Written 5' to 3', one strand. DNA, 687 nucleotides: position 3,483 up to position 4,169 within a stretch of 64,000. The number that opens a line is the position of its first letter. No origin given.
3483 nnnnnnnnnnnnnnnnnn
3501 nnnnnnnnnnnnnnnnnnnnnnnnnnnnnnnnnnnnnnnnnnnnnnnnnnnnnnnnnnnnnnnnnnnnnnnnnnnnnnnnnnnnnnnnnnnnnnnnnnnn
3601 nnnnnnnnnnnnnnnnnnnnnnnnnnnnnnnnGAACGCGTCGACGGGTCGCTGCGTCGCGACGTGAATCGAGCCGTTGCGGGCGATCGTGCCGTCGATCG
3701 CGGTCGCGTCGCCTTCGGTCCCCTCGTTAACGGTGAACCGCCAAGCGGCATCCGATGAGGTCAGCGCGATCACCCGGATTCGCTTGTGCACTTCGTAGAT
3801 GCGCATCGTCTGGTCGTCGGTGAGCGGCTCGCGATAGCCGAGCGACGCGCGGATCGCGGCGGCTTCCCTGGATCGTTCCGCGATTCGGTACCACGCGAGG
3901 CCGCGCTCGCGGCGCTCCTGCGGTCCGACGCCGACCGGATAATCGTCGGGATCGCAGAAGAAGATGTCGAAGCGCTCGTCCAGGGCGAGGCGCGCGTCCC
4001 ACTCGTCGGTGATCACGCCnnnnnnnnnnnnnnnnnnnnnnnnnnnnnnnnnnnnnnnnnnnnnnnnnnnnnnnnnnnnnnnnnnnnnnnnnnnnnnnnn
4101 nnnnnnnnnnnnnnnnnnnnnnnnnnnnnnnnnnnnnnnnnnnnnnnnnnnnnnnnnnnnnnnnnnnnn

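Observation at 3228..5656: Hint-domain lipoprotein translationally coupled to a CrtI-like flavin oxidoreductase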

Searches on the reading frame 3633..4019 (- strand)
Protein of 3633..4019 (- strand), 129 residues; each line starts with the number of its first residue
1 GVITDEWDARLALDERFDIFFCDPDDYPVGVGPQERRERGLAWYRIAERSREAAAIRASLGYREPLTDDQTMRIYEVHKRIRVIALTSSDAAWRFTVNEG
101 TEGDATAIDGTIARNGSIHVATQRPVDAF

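Call 32: find_homologous_proteins(query=A3, max_evalue=0.001)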
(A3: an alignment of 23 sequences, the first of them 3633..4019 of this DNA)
Query A3 (23 sequences) (129 aa, profile of the alignment): 104 proteins with E <= 0.001 among 3367 candidates.
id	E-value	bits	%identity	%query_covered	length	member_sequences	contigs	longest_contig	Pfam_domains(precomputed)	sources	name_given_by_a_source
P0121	3.5e-50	187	34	88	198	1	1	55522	-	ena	-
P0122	5.1e-50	186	32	88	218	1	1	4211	-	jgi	jgi:hypothetical protein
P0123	6.1e-50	186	34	88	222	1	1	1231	-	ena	-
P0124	2.1e-49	184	27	88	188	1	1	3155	-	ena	-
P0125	2.4e-49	184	34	84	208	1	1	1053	-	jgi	jgi:hypothetical protein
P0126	6.5e-49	183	30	88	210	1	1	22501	-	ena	-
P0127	1.4e-48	182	36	84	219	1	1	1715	-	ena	-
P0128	8.8e-48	179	35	84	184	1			-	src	-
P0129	2.5e-47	178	33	88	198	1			-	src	-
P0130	2.7e-47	178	31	87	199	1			-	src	-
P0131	6.6e-47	176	31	93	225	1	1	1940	-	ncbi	-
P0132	9.2e-47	176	34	90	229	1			-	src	-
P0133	4.8e-45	170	34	97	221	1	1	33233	-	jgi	jgi:hypothetical protein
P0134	5.4e-45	170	32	84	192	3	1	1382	-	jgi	-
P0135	2.2e-44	168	26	81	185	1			-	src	-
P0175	2.7e-28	116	34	78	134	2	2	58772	-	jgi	jgi:hypothetical protein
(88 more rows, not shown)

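Call 38: search_protein_representatives(alignment_id=A3)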
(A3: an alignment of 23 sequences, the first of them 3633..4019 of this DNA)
Query: 23 sequences, 132 profile positions. Proteins with E-value up to 0.001 (for the whole library): 531; up to 1e-10: 384; up to 1e-30: 94. The best 150 are listed.
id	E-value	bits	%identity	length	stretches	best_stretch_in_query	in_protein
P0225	5.3e-50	184.7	-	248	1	2-129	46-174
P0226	6.3e-49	181.2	-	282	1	3-131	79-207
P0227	5.0e-48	178.3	-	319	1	3-131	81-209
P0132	2.9e-47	175.8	-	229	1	3-131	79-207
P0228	1.6e-46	173.4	-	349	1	2-126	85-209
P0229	2.5e-46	172.8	-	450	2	5-130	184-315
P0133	1.5e-45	170.3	-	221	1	2-130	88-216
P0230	2.0e-45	169.9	-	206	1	3-131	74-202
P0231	2.2e-45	169.7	-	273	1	2-130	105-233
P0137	2.3e-44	166.4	-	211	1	5-131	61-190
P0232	1.5e-43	163.8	-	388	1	3-131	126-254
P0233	3.5e-43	162.6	-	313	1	3-130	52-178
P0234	8.2e-43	161.4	-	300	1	5-131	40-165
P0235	1.3e-42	160.7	-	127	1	14-129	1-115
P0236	1.7e-42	160.4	-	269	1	4-131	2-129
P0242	3.7e-38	146.4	-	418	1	4-127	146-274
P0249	5.2e-37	142.6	-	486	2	4-128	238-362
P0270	4.9e-34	133.0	-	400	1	4-131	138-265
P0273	6.4e-34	132.6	-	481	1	3-130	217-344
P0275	7.1e-34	132.5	-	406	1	7-131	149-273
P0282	3.4e-33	130.3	-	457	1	5-131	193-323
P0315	5.3e-30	120.0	-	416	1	3-131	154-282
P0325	2.0e-28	114.9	-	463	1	7-129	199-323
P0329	1.7e-27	111.8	-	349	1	4-131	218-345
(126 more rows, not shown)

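Call 41: find_encoding_contigs(protein=P0175, flank=3000, max_places=3)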
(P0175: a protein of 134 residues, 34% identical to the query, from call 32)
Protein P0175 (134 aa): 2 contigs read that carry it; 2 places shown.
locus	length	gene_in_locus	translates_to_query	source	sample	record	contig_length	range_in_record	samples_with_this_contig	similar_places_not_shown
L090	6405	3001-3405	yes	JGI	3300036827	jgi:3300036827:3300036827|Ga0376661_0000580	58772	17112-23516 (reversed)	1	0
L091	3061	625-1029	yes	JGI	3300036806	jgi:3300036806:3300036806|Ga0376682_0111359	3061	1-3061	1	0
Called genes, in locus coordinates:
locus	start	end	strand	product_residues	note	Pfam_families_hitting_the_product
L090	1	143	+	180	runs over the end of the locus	-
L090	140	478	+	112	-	-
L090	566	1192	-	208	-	-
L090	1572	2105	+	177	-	-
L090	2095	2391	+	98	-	-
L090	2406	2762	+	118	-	-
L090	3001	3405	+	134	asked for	-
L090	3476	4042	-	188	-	-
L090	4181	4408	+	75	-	-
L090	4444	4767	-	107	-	-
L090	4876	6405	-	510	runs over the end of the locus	-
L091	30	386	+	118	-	-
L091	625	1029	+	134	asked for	-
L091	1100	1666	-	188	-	-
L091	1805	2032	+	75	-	-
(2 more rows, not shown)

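Call 45: find_encoding_contigs(protein=P0133, flank=3000, max_places=2)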
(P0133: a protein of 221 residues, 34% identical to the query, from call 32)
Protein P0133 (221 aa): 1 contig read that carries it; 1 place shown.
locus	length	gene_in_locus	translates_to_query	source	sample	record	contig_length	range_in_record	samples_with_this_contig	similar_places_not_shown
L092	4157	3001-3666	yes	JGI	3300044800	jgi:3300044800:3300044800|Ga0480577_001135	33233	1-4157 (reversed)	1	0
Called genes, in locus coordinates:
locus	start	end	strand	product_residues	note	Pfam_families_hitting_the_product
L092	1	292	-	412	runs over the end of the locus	PF07690:MFS_1, PF12832:MFS_1_like, PF00083:Sugar_tr (weak), PF07690:MFS_1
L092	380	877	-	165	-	PF00293:NUDIX (weak)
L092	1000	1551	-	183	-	PF04892:VanZ-LLP1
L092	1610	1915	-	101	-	PF20223:DUF6582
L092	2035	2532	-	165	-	-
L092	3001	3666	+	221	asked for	-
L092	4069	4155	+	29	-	?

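Call 48: find_encoding_contigs(protein=P0121, flank=2500, max_places=2)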
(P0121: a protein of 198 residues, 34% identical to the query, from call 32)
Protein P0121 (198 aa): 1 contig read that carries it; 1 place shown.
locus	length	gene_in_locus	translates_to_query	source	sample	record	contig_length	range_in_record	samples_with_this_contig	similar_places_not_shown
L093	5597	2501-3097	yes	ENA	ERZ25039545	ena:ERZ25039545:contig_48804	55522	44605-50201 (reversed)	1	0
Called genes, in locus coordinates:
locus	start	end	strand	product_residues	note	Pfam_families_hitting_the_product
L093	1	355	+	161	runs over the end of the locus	-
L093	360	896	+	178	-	PF14213:DUF4325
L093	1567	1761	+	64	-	PF20106:DUF6496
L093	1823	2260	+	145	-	PF08327:AHSA1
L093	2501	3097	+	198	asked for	-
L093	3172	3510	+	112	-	-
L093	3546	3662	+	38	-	-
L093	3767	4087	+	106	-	-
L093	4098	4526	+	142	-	-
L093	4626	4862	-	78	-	PF09723:Zn_ribbon_8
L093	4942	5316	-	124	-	-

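Call 53: predict_structure(alignment_id=A3)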
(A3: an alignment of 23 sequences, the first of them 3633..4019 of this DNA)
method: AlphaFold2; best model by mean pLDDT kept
length: 129 residues; sequences in the alignment: 23
mean_pLDDT: 94.3   pTM: 0.86
mean pLDDT of the five models: 94.3, 94.2, 93.9, 93.6, 92.5
residues with pLDDT >= 90: 110; 70-90: 17; 50-70: 2; < 50: 0
segments of 3 or more residues with pLDDT < 50: none
pLDDT, mean of each block of 10 residues (from residue 1): 89 97 86 95 97 97 97 97 95 96 94 96 89
secondary structure, 60 per line:
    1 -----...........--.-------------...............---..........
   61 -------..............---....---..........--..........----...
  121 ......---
elements in order: H6-16 H33-47 H51-60 H68-81 E85-88 E92-101 E104-113 E118-126

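Call 64: search_protein_families(library=pfam, alignment_id=A3, max_evalue=1)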
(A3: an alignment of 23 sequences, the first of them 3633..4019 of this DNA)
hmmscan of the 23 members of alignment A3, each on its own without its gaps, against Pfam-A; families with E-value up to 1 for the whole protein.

A. member 1, window:3633-4019:- (129 aa): 0 families

B. families by the number of members that match (of 23 scanned): 14 families
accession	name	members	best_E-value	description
PF08546.17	ApbA_C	1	0.0083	Ketopantoate reductase PanE/ApbA C terminal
PF18458.6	XPB_DRD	1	0.022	Xeroderma pigmentosum group B helicase damage recognition domain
PF04285.18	DUF444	1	0.025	Protein of unknown function (DUF444)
PF03735.19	ENT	1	0.11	ENT domain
PF15432.12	Sec-ASP3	1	0.11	Accessory Sec secretory system ASP3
PF21665.2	Type_III_SycN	1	0.13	Type III secretory system chaperone SycN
PF23304.1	GAE_BBS1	1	0.17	Bardet-Biedl syndrome 1 protein, GAE domain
PF13675.11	PilJ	1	0.18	Type IV pili methyl-accepting chemotaxis transducer N-term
PF16300.11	WD40_4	1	0.19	Type of WD40 repeat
PF16413.10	Mlh1_C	1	0.21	DNA mismatch repair protein Mlh1 C-terminus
PF17252.7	DUF5319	1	0.21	Family of unknown function (DUF5319)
PF17944.6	Arg_decarbox_C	1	0.21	Arginine decarboxylase C-terminal helical extension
PF14100.11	DUF6807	1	0.21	Family of unknown function (DUF6807)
PF23866.1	DUF7224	1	0.26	Domain of unknown function (DUF7224)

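Call 83: fold_search(model_id=the predicted structure, library=pdb)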
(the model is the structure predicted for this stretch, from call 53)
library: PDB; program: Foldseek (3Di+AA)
matches with E <= 10: 643; with E <= 0.001: 0
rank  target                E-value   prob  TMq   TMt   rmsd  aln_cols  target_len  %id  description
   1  6cp9_E                8.0e-02  0.25  0.24  0.26  15.9       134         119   14  Contact-dependent growth inhibition toxin - immunity protein complex from Klebsiella pneumoniae 342 (released 2019-03-13)
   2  3re4_A                1.1e-01  0.30  0.19  0.12  10.1        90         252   20  Crystal Structure of Archaeoglobus Fulgidus Rio1 Kinase bound to Toyocamycin. (released 2012-05-09)
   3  4r80_A                1.2e-01  0.47  0.24  0.37  14.7       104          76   10  Crystal Structure of a De Novo Designed Beta Sheet Protein, Cystatin Fold, Northeast Structural Genomics Consortium (N (released 2014-09-24)
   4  3en8                  1.3e-01  0.35  0.25  0.26  13.3       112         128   14  Crystal structure of NTF-2 like protein of unknown function (YP_553245.1) from BURKHOLDERIA XENOVORANS LB400 at 1.85 A r (released 2008-10-07)
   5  6cp9_A                1.7e-01  0.21  0.24  0.26  16.0       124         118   15  Contact-dependent growth inhibition toxin - immunity protein complex from Klebsiella pneumoniae 342 (released 2019-03-13)
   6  3fka_B                2.4e-01  0.28  0.26  0.28  16.0       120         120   13  CRYSTAL STRUCTURE OF A NTF-2 LIKE PROTEIN OF UNKNOWN FUNCTION (SPO1084) FROM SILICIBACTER POMEROYI DSS-3 AT 1.69 A RES (released 2009-02-24)
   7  4hh4_B                2.6e-01  0.94  0.27  0.15   2.6        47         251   11  Structure of the CcbJ Methyltransferase from Streptomyces caelestis (released 2013-10-30)
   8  3re4_B                2.6e-01  0.21  0.18  0.12   9.9        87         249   21  Crystal Structure of Archaeoglobus Fulgidus Rio1 Kinase bound to Toyocamycin. (released 2012-05-09)
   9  6xj3_B                2.6e-01  0.15  0.23  0.15  13.9       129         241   16  Crystal structure of Class D beta-lactamase from Klebsiella quasipneumoniae in complex with avibactam (released 2020-07-01)
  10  2wuq_B                2.6e-01  0.15  0.18  0.11   9.0        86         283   15  Crystal structure of BlaB protein from Streptomyces cacaoi (released 2010-10-13)
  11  6w5f_C                2.7e-01  0.15  0.21  0.14  10.1       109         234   15  Class D beta-lactamase BSU-2 delta mutant (released 2020-06-24)
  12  3fka_A                3.6e-01  0.21  0.26  0.28  15.7       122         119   11  CRYSTAL STRUCTURE OF A NTF-2 LIKE PROTEIN OF UNKNOWN FUNCTION (SPO1084) FROM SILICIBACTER POMEROYI DSS-3 AT 1.69 A RES (released 2009-02-24)
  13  9r0t_A                3.9e-01  0.13  0.21  0.25  12.3       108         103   19  De novo designed homodimeric NTF2-like protein with a hydrophobic pocket (released 2025-10-22)
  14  9p8l_A                4.3e-01  0.28  0.26  0.34   6.8        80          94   18  Structure of Lockin in complex with 3'cADPR (released 2025-07-30)
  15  9qzd_A                4.3e-01  0.18  0.23  0.24  11.9       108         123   17  de novo NTF2-like protein (released 2025-10-22)
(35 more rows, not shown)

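Call 97: search_protein_families(library=pfam, proteins=[P0270, P0273, P0282, P0325, P0242, P0329, P0249, P0315, P0275], max_evalue=0.001)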
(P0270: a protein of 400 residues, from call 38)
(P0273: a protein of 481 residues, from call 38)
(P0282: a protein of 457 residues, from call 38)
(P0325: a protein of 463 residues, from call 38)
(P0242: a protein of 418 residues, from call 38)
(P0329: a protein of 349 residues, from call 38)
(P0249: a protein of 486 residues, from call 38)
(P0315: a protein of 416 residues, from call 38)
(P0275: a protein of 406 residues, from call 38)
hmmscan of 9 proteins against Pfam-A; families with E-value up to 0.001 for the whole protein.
P0270 (400 aa): 1 family
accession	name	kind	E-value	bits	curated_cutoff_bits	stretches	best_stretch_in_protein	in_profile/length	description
PF13403.11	Hint_2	-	1.8e-07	32.1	28.4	1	269-313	1-45/147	Hint domain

P0273 (481 aa): 1 family
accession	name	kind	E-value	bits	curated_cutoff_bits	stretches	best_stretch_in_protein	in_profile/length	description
PF13403.11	Hint_2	-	4.4e-07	30.8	28.4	1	349-393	1-41/147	Hint domain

P0282 (457 aa): 2 families
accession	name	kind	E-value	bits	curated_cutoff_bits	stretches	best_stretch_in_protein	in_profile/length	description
PF01471.23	PG_binding_1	-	7.9e-34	116.1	23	2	123-181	1-57/57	Putative peptidoglycan binding domain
PF13403.11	Hint_2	-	1.4e-06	29.2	28.4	1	327-399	1-82/147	Hint domain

P0325 (463 aa): 1 family
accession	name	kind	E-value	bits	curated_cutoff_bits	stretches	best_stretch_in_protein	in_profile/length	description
PF13403.11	Hint_2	-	8.3e-07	29.9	28.4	1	330-362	1-33/147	Hint domain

P0242 (418 aa): 1 family
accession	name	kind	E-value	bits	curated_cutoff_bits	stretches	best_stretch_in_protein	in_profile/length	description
PF01471.23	PG_binding_1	-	1.7e-16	60.6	23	1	74-130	3-57/57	Putative peptidoglycan binding domain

P0329 (349 aa): 2 families
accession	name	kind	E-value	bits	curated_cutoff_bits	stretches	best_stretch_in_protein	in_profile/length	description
PF01471.23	PG_binding_1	-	1.2e-32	112.3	23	2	64-119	2-57/57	Putative peptidoglycan binding domain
PF09374.15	PG_binding_3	-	4.2e-05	24.1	24.6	0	67-98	3-33/76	Predicted Peptidoglycan domain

P0249 (486 aa): 0 families

P0315 (416 aa): 3 families
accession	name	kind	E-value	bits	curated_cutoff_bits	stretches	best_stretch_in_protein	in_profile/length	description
PF13620.12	CarboxypepD_reg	-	2.1e-08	34.8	32.3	1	56-132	6-82/82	Carboxypeptidase regulatory-like domain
PF13403.11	Hint_2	-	1.7e-07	32.2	28.4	1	286-332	1-47/147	Hint domain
PF24025.1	Ig_DR_A0283-like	-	0.00012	22.7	27.1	0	52-123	9-79/102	DR_A0283-like, Ig-like domain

P0275 (406 aa): 1 family
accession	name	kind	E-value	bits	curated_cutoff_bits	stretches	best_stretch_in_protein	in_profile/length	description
PF13403.11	Hint_2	-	4.6e-07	30.8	28.4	1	277-307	1-31/147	Hint domain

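Call 100: search_protein_families(library=pfam, alignment_id=A7, max_evalue=0.001)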
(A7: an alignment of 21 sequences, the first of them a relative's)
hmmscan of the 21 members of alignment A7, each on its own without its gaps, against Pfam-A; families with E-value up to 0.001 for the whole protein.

A. member 1, P0232 (388 aa): 1 family
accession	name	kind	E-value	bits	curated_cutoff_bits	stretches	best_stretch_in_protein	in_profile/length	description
PF13403.11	Hint_2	-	5.4e-09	37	28.4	1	258-299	1-42/147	Hint domain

B. families by the number of members that match (of 21 scanned): 5 families
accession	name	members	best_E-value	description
PF13403.11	Hint_2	11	5.4e-09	Hint domain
PF08308.17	PEGA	3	4.3e-11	PEGA domain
PF01471.23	PG_binding_1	1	4.4e-18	Putative peptidoglycan binding domain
PF13620.12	CarboxypepD_reg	1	1.2e-06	Carboxypeptidase regulatory-like domain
PF14623.11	Vint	1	0.00076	Hint-domain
